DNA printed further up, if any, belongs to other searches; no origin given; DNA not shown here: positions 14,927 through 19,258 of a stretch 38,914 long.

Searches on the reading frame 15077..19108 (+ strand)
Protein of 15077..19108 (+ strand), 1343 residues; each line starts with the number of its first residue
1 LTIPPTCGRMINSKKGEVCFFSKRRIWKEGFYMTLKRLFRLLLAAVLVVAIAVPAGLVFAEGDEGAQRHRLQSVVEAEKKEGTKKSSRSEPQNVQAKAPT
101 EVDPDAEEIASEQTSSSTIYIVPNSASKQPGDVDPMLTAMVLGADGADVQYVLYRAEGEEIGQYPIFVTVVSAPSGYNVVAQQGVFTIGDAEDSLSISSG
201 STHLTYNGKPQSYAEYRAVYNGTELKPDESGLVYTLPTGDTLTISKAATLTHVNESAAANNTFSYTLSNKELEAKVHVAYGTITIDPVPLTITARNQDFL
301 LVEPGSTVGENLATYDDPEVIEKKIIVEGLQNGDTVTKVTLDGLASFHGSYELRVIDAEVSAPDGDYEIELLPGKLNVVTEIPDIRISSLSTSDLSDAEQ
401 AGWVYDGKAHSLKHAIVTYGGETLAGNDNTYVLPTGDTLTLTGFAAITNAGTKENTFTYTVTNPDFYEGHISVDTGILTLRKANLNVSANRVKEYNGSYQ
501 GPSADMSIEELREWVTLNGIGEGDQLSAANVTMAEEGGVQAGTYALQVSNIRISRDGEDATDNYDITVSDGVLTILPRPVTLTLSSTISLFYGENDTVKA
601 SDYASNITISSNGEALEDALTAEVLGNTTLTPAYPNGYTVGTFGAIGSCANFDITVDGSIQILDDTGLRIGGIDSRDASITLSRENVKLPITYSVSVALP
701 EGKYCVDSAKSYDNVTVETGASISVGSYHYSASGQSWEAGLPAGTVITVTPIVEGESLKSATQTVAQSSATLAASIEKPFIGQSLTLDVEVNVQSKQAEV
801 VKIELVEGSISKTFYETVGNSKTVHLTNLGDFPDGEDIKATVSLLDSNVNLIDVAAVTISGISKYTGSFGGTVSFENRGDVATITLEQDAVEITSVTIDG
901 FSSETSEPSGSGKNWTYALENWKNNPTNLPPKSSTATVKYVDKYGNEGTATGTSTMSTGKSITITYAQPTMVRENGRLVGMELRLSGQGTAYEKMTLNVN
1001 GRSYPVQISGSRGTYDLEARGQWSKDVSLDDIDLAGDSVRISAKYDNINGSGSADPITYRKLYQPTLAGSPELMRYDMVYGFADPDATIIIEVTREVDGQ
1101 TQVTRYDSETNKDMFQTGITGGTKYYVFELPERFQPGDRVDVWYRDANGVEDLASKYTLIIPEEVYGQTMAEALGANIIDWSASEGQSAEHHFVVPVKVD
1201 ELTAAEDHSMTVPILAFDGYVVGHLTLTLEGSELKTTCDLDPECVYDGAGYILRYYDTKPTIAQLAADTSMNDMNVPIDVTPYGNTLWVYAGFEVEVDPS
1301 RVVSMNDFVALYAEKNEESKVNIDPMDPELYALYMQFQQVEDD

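Call 6: search_protein_families(library=pfam, proteins=[window:15077-19108:+], max_evalue=0.01)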
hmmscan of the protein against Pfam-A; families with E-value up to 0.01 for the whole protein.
window:15077-19108:+ (1343 aa): 1 family
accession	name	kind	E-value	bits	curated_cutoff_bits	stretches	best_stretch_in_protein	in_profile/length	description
PF18676.6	MBG_2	-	4.4e-08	34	25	2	121-187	3-72/72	MBG domain (YGX type)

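Call 65: search_protein_families(library=ncbifam, proteins=[window:15077-19108:+], max_evalue=0.001)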
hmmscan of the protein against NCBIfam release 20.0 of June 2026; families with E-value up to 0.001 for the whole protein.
window:15077-19108:+ (1343 aa): 0 families
